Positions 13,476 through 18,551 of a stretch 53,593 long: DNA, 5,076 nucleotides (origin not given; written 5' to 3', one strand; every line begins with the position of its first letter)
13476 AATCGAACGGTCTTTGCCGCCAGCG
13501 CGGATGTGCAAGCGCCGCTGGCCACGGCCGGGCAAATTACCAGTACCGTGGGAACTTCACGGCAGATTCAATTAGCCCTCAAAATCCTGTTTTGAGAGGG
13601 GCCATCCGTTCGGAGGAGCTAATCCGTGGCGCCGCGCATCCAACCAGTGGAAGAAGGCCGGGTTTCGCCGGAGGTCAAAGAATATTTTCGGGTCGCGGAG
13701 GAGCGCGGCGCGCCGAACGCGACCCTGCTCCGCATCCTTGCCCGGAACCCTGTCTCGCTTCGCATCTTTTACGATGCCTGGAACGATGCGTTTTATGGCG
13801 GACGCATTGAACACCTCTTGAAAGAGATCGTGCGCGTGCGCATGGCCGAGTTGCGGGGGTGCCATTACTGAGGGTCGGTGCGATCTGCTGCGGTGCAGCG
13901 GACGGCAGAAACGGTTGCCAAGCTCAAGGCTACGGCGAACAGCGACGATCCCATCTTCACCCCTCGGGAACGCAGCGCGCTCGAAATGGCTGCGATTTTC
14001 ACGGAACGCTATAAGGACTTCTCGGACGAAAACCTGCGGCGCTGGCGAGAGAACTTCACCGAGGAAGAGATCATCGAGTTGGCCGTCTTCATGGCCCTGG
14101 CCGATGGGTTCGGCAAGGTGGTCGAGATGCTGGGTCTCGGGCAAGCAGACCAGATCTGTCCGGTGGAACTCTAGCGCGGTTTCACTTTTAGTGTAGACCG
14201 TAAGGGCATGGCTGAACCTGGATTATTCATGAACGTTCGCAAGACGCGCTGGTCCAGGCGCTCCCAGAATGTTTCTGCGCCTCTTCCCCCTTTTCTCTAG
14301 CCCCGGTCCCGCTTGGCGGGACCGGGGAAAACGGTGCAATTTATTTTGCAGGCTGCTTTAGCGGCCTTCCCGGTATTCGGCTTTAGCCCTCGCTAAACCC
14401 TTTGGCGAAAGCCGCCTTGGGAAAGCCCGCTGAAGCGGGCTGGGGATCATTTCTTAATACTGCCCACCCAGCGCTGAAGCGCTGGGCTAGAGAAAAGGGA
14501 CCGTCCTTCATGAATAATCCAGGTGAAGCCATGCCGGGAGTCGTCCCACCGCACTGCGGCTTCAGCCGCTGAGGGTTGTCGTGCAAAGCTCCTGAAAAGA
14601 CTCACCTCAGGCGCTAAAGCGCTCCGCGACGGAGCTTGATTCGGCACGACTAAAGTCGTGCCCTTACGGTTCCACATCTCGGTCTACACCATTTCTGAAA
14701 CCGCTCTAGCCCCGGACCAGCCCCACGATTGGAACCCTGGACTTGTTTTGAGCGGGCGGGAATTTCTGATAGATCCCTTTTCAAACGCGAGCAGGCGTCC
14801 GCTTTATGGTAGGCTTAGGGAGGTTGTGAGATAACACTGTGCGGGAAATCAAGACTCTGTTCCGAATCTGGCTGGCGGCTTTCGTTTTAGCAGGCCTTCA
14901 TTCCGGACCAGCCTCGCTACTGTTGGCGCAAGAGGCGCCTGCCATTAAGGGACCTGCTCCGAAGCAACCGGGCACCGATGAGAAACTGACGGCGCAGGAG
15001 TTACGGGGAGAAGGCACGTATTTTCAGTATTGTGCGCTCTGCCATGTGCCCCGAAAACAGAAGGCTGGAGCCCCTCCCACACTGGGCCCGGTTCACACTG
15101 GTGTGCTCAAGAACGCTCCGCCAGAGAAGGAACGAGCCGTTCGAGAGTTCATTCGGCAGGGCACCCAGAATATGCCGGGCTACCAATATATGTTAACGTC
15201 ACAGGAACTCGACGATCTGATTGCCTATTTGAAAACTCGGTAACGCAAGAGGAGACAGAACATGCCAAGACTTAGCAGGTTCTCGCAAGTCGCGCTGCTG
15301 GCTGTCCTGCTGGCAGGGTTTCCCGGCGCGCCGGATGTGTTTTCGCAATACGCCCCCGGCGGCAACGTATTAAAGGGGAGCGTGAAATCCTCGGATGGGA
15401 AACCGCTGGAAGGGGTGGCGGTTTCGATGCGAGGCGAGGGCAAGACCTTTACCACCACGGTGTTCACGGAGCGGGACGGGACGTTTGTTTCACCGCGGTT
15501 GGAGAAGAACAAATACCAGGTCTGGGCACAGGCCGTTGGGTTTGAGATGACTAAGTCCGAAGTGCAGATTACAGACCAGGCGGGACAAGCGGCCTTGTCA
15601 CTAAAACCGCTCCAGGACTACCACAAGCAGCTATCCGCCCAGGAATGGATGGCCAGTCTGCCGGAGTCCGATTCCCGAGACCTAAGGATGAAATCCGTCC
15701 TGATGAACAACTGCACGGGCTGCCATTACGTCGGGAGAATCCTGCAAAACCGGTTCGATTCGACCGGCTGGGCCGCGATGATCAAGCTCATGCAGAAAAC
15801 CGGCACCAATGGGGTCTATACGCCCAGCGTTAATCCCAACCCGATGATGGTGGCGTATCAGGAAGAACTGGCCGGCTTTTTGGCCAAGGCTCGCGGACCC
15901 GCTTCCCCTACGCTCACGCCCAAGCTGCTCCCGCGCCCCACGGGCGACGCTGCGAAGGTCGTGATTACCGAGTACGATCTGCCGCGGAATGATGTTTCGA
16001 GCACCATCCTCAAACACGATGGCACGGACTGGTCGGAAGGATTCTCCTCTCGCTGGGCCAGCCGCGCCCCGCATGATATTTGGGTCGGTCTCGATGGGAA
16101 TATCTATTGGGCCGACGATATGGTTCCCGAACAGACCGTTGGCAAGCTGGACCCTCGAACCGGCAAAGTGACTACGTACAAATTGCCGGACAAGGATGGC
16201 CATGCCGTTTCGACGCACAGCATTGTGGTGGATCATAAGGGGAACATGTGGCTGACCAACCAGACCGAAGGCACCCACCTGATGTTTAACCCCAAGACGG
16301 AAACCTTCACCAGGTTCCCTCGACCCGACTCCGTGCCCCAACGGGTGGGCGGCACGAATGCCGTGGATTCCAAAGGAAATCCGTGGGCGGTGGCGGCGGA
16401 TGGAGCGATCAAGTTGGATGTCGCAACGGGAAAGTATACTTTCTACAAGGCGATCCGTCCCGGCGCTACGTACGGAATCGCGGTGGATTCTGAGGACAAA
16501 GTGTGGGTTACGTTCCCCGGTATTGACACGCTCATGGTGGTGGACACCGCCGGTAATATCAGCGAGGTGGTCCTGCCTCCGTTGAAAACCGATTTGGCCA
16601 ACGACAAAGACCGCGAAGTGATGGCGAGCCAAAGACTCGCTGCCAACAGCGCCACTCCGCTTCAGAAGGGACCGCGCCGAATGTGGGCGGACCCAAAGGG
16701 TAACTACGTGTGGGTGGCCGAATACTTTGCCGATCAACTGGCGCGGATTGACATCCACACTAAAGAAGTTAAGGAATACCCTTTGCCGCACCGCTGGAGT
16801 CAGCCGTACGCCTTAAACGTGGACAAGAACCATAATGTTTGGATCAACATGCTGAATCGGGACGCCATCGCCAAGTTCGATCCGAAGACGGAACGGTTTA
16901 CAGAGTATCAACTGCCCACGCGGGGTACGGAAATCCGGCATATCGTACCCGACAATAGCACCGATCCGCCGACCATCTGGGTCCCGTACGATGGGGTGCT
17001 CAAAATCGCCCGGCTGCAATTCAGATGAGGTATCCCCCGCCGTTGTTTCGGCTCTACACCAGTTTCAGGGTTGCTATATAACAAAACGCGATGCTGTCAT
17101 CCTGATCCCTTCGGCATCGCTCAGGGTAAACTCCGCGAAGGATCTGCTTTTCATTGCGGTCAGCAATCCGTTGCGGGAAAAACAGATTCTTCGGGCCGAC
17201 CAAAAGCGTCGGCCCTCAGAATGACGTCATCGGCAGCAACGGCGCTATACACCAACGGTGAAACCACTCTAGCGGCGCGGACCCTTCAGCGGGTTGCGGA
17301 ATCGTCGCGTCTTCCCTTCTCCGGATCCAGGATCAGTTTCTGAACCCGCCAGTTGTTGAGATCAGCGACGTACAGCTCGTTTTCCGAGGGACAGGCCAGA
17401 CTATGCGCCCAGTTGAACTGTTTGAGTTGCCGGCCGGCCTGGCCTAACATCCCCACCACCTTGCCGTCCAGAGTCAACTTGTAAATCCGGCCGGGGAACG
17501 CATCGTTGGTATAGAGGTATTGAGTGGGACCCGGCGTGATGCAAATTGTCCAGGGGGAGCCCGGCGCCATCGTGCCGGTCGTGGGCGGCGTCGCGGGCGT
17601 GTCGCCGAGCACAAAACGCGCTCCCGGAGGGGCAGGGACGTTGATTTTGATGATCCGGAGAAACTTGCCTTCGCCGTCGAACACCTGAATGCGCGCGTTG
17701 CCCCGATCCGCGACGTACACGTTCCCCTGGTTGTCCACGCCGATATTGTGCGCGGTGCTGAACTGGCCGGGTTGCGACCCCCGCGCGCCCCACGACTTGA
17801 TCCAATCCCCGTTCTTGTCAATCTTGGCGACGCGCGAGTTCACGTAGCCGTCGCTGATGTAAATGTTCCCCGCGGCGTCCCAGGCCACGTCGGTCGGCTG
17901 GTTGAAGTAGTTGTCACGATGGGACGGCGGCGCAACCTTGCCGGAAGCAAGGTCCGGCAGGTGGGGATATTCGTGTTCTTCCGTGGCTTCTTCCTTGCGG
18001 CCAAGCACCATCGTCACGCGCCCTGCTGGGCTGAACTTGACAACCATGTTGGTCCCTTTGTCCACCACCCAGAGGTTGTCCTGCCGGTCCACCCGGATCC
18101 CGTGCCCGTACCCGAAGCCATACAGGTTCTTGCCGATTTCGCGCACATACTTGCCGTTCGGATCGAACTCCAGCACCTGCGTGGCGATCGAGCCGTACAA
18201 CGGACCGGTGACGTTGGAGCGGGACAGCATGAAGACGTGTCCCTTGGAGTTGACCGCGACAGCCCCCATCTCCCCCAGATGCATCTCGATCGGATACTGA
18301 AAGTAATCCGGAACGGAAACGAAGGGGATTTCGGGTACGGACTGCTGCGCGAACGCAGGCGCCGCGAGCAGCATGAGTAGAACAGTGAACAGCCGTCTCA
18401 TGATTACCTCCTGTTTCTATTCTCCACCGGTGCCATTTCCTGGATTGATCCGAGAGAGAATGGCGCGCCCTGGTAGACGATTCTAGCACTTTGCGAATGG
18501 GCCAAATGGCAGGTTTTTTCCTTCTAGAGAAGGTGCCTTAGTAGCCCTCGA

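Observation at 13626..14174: In-frame TGA at the CxxC redox position of a CMD/AhpD-like gene with a SECIS-like hairpin: candidate selenoprotein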

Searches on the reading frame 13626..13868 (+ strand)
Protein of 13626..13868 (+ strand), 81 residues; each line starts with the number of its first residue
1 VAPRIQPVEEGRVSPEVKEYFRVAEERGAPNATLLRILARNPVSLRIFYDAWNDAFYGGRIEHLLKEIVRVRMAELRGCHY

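Call 35: search_protein_representatives(alignment_id=A1)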
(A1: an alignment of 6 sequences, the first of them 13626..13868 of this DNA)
Query: 6 sequences, 209 profile positions. Proteins with E-value up to 0.001 (for the whole library): 4555; up to 1e-10: 599; up to 1e-30: 17. The best 150 are listed.
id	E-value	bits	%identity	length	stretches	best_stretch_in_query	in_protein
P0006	6.8e-80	283.4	-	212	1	17-208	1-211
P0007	6.5e-53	195.3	-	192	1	19-205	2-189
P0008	4.5e-43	163.2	-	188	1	50-166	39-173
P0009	2.0e-40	154.5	-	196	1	18-200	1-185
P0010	2.1e-37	144.6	-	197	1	26-206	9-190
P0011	8.2e-37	142.7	-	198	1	17-196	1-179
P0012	8.8e-37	142.6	-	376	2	29-173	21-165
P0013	8.3e-36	139.4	-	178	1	24-187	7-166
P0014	1.8e-35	138.3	-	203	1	18-204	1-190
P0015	1.4e-34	135.4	-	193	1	18-203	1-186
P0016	4.8e-34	133.7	-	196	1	23-179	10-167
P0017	1.0e-33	132.6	-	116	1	110-209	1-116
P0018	1.9e-33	131.7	-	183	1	18-178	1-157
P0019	3.5e-32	127.6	-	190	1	29-187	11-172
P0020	8.5e-32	126.3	-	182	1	24-184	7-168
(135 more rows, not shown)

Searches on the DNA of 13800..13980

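Call 59: search_rna_families(source=window, start=13800, end=13980, threshold=evalue, max_evalue=10)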
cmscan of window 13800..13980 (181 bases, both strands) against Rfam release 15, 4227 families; matches with E-value up to 10: 2.
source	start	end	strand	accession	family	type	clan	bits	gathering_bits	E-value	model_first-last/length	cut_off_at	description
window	13937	13964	-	RF01274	sR45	Gene; snRNA; snoRNA; CD-box;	-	12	40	3.9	1-55/55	no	Small nucleolar RNA sR45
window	13937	13968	-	RF01138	sR23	Gene; snRNA; snoRNA; CD-box;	-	8.2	45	7.9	21-54/54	no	Small nucleolar RNA sR23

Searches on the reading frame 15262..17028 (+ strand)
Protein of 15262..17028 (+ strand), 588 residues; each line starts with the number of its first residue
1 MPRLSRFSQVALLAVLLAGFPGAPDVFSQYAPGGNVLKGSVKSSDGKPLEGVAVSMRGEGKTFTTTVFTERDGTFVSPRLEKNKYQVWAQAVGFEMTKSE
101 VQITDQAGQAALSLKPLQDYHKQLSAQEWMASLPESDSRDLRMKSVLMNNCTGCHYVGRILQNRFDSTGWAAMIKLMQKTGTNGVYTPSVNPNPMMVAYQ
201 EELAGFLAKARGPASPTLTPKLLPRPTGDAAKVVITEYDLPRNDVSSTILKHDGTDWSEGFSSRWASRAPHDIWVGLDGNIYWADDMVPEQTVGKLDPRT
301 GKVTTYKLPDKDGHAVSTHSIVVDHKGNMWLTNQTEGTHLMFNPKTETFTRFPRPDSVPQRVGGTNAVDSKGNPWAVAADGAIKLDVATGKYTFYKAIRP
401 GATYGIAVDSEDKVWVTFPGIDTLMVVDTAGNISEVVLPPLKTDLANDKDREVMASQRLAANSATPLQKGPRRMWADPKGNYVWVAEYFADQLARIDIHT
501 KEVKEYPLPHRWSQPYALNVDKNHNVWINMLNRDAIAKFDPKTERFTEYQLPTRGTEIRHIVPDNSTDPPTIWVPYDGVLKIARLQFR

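Call 19: search_protein_families(library=pfam, proteins=[window:15262-17028:+], max_evalue=0.00001)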
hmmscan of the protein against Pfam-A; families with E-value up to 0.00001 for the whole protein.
window:15262-17028:+ (588 aa): 4 families
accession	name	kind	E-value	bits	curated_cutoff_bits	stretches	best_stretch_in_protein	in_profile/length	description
PF24684.1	Vgb_lyase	-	4.7e-20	72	50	2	481-562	192-271/290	Virginiamycin B lyase family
PF08450.18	SGL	-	2.4e-13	50.7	26.3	0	273-376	6-101/246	SMP-30/Gluconolactonase/LRE-like region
PF13620.12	CarboxypepD_reg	-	1.3e-11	45.1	32.3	1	37-107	2-73/82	Carboxypeptidase regulatory-like domain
PF13715.12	CarbopepD_reg_2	-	1.7e-06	28.4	32.2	1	37-107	1-68/88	CarboxypepD_reg-like domain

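Call 50: find_encoding_contigs(protein=window:15262-17028:+, flank=3000, max_places=3)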
Protein window:15262-17028:+ (588 aa): 2 contigs read that carry it; 2 places shown.
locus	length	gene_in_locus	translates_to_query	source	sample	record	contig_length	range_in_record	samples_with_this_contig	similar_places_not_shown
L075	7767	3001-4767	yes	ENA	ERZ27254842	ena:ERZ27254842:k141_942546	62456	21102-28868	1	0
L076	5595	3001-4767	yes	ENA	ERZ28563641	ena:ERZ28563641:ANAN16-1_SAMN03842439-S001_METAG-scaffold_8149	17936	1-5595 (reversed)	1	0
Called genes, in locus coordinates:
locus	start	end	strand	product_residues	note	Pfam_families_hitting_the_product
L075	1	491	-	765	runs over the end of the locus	PF04932:Wzy_C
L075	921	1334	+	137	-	PF25183:OMP_b-brl_4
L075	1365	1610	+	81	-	-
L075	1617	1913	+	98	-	-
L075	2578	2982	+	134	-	PF00034:Cytochrom_C, PF13442:Cytochrome_CBB3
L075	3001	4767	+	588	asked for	PF13620:CarboxypepD_reg, PF13715:CarbopepD_reg_2 (weak), PF24684:Vgb_lyase, PF08450:SGL (faint), PF24684:Vgb_lyase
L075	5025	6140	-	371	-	PF08450:SGL (faint), PF17170:DUF5128 (faint), PF06739:SBBP (faint), PF25021:TEN_NHL (faint), PF01436:NHL (weak)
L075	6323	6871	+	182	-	-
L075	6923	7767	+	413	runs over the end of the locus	PF02321:OEP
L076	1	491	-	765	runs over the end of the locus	PF04932:Wzy_C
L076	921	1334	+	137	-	PF25183:OMP_b-brl_4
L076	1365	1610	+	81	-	-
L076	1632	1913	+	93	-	-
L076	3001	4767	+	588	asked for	PF13620:CarboxypepD_reg, PF13715:CarbopepD_reg_2 (weak), PF24684:Vgb_lyase, PF08450:SGL (faint), PF24684:Vgb_lyase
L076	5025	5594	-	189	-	?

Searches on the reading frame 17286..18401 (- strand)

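Call 19: search_protein_families(library=pfam, proteins=[window:17286-18401:-], max_evalue=0.00001)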
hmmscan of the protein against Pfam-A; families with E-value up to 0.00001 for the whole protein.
window:17286-18401:- (371 aa): 5 families
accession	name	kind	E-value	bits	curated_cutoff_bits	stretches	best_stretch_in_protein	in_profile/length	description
PF01436.27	NHL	-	1.1e-18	66.7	20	1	214-241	1-28/28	NHL repeat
PF08450.18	SGL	-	3.7e-08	33.7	26.3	0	221-256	190-225/246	SMP-30/Gluconolactonase/LRE-like region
PF17170.10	DUF5128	-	7.3e-07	29.1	22.9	0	177-255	53-132/321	6-bladed beta-propeller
PF22701.2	Mala_s_1-like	-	1.9e-06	28.2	27.5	0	149-242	86-157/195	Mal s 1 allergenic protein-like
PF25021.1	TEN_NHL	-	5.6e-06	26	27.1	0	328-355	328-355/357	Teneurin NHL domain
